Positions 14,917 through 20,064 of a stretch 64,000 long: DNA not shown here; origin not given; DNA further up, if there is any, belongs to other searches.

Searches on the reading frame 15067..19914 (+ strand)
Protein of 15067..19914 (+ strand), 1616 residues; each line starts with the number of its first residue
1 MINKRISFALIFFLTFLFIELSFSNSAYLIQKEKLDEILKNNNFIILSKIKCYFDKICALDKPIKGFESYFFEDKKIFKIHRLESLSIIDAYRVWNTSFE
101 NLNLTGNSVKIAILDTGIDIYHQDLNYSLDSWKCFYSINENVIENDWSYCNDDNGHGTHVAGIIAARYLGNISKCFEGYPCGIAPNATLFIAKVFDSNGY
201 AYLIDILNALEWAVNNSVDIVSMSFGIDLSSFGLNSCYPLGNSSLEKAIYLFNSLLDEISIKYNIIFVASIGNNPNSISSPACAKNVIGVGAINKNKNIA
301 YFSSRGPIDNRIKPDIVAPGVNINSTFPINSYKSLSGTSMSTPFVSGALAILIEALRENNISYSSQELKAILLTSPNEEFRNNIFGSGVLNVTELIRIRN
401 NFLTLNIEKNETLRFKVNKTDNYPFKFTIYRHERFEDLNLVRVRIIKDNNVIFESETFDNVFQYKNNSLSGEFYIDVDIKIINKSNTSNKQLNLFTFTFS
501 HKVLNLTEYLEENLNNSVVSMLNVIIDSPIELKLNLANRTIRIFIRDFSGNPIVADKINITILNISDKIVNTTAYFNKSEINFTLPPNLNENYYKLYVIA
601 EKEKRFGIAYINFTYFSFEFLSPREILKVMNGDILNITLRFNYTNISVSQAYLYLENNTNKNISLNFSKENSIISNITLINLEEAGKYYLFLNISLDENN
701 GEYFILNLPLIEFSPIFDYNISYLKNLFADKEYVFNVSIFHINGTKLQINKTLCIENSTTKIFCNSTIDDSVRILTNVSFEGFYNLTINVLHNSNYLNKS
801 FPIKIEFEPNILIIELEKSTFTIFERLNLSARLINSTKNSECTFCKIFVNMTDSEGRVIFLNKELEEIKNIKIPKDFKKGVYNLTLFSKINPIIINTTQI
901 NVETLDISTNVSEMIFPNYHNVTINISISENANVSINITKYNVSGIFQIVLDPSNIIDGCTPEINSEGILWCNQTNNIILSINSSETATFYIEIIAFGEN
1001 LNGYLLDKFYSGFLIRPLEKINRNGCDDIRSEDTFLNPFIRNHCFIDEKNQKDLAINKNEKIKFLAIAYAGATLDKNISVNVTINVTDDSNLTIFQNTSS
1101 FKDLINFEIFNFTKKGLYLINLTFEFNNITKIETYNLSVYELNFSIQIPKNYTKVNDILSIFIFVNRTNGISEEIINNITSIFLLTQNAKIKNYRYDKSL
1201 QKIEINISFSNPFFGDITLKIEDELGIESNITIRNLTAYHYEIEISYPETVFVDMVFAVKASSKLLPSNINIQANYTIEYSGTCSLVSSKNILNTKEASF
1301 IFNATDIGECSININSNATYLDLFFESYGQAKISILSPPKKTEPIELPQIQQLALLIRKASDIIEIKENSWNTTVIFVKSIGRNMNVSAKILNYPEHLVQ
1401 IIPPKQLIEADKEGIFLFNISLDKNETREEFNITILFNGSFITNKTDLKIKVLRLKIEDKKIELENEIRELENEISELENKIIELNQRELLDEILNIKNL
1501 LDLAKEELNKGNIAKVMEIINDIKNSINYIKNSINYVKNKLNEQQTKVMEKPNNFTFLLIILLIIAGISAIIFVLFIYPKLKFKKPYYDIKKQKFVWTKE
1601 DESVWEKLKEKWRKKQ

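Call 65: search_protein_families(library=pfam, proteins=[window:15067-19914:+], max_evalue=0.01)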
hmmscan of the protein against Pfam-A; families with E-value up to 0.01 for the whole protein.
window:15067-19914:+ (1616 aa): 1 family
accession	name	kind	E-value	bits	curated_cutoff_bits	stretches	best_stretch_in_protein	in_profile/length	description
PF00082.27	Peptidase_S8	-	6.8e-59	200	21.8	1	106-388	1-288/288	Subtilase family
